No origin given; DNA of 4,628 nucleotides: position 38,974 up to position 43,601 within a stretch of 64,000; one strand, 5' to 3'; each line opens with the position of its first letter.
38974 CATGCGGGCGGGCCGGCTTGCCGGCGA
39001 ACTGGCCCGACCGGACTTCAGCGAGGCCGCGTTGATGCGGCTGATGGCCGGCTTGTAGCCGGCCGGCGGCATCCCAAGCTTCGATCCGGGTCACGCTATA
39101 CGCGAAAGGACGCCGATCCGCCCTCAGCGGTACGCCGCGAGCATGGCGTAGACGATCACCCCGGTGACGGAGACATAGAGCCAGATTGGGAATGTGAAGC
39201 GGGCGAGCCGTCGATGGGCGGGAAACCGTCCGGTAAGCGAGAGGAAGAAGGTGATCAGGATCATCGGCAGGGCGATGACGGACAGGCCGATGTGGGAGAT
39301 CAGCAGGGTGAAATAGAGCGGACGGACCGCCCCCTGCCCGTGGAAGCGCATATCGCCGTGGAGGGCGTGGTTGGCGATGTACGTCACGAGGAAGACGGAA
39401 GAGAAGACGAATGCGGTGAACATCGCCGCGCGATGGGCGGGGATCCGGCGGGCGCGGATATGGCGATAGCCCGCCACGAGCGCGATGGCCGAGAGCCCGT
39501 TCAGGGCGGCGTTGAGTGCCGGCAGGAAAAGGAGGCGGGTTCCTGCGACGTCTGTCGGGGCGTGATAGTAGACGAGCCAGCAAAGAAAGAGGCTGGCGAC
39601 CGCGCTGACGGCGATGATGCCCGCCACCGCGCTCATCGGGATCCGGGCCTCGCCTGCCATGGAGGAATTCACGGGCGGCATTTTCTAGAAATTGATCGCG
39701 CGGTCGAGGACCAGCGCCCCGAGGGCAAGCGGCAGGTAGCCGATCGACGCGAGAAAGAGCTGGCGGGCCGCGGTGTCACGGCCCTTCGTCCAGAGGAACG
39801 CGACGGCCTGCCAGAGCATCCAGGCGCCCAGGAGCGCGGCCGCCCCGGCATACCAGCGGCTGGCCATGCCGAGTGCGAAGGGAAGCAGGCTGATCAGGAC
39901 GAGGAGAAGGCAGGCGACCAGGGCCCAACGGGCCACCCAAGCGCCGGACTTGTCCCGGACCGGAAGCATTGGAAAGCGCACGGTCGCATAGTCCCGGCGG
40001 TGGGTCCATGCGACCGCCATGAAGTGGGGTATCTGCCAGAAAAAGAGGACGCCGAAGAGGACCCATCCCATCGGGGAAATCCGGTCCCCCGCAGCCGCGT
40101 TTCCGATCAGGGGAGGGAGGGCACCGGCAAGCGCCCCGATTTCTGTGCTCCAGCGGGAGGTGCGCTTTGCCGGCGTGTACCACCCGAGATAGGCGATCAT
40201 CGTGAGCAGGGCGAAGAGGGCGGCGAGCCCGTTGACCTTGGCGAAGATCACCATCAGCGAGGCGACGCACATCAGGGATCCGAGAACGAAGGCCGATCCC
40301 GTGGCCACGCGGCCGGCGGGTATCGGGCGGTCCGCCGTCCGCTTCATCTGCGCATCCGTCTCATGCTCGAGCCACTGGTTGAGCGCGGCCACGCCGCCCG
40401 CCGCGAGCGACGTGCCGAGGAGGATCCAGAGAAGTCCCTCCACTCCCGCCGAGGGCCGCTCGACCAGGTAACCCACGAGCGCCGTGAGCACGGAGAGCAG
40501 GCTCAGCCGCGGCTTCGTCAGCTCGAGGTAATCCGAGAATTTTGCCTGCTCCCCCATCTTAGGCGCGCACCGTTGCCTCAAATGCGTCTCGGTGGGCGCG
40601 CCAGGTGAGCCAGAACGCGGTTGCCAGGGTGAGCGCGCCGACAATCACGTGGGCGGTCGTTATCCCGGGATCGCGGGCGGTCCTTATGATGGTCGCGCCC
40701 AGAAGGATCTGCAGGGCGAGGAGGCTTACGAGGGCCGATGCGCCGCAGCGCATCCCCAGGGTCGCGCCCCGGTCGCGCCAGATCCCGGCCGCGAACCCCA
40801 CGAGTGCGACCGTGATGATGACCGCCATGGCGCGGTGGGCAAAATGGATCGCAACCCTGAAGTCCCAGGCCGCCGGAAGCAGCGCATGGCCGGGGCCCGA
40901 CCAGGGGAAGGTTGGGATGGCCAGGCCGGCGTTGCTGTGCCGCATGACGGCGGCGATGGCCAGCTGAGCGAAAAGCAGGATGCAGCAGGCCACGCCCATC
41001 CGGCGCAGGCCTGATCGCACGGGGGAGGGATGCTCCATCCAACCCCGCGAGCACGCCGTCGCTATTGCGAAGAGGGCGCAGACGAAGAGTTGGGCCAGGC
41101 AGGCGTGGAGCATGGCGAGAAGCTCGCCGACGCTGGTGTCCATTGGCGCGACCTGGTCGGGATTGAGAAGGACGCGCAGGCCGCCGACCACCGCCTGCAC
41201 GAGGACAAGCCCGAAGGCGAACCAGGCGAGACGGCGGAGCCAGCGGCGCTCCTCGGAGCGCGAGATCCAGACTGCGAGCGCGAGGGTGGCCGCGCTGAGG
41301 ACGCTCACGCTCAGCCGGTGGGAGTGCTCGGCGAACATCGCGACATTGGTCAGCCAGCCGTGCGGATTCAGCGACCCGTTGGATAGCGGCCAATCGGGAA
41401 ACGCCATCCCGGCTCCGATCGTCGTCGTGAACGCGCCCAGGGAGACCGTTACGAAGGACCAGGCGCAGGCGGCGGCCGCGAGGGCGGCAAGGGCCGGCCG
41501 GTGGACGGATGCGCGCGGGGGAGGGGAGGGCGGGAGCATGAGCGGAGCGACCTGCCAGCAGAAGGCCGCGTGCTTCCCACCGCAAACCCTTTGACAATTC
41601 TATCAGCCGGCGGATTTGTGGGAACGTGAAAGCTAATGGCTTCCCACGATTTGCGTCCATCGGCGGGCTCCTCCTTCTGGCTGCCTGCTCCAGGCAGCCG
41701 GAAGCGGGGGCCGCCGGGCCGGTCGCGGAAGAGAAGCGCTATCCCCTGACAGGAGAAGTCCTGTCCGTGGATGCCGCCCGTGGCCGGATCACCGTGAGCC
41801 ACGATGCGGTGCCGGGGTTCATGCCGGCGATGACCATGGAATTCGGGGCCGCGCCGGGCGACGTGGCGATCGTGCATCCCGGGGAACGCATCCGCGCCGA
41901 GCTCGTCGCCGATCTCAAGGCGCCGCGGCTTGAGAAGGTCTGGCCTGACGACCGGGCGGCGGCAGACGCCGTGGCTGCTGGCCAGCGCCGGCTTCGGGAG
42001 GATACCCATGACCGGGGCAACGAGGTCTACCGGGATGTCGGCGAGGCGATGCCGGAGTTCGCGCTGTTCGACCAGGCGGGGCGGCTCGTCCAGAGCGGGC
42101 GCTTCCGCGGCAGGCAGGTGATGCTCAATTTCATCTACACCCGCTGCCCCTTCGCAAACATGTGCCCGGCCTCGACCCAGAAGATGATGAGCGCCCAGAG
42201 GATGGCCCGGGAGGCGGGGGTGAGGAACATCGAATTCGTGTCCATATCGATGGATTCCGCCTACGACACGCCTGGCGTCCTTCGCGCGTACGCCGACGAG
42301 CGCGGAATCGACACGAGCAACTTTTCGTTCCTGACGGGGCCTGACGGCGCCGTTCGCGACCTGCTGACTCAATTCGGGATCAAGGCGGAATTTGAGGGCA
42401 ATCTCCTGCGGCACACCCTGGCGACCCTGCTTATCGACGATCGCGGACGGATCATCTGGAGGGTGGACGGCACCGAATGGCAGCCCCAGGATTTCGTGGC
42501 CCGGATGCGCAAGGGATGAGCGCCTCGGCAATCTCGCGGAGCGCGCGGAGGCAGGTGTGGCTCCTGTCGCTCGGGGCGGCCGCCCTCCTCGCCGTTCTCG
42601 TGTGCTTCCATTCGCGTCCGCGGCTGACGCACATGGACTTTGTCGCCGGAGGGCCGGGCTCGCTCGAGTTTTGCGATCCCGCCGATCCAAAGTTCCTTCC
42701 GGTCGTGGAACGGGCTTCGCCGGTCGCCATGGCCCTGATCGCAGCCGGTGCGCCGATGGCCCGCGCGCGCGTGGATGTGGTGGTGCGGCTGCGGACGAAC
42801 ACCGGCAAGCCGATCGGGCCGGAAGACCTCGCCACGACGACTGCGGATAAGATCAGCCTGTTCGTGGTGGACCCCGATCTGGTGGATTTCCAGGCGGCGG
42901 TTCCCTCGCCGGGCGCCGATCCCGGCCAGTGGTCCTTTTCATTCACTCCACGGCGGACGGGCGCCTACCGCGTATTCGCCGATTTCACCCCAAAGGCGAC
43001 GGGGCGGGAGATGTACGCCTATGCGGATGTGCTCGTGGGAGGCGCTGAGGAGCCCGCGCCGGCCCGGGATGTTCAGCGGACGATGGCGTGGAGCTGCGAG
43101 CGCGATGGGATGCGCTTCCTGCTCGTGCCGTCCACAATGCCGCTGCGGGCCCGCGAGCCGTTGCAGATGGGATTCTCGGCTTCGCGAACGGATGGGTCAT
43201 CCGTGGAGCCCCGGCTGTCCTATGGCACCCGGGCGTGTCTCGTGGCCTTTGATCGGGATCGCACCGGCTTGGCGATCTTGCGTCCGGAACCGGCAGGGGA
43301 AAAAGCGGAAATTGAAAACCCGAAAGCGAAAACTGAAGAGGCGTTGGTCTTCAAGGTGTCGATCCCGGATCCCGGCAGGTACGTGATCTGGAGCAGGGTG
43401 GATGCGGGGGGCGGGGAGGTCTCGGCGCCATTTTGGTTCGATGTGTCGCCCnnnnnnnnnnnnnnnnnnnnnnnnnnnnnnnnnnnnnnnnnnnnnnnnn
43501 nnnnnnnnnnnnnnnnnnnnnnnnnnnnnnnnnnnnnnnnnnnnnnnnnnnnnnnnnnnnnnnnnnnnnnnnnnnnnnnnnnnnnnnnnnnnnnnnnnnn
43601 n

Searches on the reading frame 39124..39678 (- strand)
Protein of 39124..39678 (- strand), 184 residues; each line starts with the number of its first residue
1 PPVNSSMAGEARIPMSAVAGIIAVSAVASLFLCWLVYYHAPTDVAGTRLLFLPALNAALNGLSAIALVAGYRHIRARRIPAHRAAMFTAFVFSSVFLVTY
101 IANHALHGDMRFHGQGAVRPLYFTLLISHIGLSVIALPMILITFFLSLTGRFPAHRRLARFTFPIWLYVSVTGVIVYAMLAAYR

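Call 74: search_protein_families(library=pfam, proteins=[window:39124-39678:-], max_evalue=0.00001)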
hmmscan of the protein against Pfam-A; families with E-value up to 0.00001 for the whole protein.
window:39124-39678:- (184 aa): 1 family
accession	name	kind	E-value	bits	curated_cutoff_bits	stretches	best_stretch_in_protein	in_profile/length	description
PF04238.17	DUF420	-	1.9e-43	148.3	30.5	1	52-180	1-130/130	Protein of unknown function (DUF420)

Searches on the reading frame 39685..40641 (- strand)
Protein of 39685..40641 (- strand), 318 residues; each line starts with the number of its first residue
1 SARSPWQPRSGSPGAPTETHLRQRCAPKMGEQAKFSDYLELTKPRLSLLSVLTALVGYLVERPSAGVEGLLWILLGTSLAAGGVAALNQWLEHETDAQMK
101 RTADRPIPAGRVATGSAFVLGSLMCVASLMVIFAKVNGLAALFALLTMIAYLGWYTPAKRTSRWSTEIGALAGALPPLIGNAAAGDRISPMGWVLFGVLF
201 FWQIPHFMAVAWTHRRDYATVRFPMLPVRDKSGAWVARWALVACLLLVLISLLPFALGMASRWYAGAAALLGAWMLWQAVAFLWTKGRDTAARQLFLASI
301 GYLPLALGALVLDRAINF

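Call 74: search_protein_families(library=pfam, proteins=[window:39685-40641:-], max_evalue=0.00001)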
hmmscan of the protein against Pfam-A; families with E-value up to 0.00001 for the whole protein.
window:39685-40641:- (318 aa): 1 family
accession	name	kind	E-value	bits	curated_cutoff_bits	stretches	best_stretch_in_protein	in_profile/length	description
PF01040.23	UbiA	-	4.6e-51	174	34.2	1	51-300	2-250/250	UbiA prenyltransferase family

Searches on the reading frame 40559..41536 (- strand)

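Call 74: search_protein_families(library=pfam, proteins=[window:40559-41536:-], max_evalue=0.00001)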
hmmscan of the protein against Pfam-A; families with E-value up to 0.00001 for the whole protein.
window:40559-41536:- (325 aa): 1 family
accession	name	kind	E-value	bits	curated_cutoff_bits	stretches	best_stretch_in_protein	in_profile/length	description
PF02628.20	COX15-CtaA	-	3.3e-30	105.6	29.9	1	19-307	3-321/322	Cytochrome oxidase assembly protein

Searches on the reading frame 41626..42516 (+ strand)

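Call 74: search_protein_families(library=pfam, proteins=[window:41626-42516:+], max_evalue=0.00001)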
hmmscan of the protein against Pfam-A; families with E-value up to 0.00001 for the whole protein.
window:41626-42516:+ (297 aa): 4 families
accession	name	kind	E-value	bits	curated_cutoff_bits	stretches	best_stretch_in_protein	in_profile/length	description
PF02630.20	SCO1-SenC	-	6.9e-21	75.1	22.8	1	143-275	2-133/134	SCO1/SenC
PF11604.15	CusF_Ec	-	4e-14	52.6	27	1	39-105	2-70/72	Copper binding periplasmic protein CusF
PF00578.27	AhpC-TSA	-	4e-10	40.1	26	1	138-278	1-123/124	AhpC/TSA family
PF08534.16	Redoxin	-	4.4e-08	33.5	26.6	1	138-280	2-132/148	Redoxin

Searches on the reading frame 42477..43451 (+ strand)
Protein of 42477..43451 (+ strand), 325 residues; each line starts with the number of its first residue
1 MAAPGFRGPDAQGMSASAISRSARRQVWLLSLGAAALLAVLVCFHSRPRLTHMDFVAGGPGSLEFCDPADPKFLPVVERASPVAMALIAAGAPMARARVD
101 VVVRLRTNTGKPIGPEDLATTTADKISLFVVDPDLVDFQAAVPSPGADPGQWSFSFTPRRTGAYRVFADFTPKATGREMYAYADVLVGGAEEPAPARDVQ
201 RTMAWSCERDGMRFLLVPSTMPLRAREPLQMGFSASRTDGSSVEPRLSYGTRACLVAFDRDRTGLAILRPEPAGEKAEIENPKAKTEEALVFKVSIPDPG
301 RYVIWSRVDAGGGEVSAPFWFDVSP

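Call 3: search_protein_families(library=pfam, proteins=[window:42477-43451:+], max_evalue=0.1)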
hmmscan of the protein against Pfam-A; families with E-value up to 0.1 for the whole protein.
window:42477-43451:+ (325 aa): 1 family
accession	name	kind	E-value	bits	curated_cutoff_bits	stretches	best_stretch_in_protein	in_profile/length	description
PF17567.7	DUF5473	-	0.027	15.2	31.1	0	24-52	2-30/106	Family of unknown function (DUF5473)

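Call 4: search_protein_families(library=ncbifam, proteins=[window:42477-43451:+], max_evalue=0.1)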
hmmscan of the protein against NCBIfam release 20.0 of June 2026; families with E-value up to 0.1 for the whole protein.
window:42477-43451:+ (325 aa): 0 families
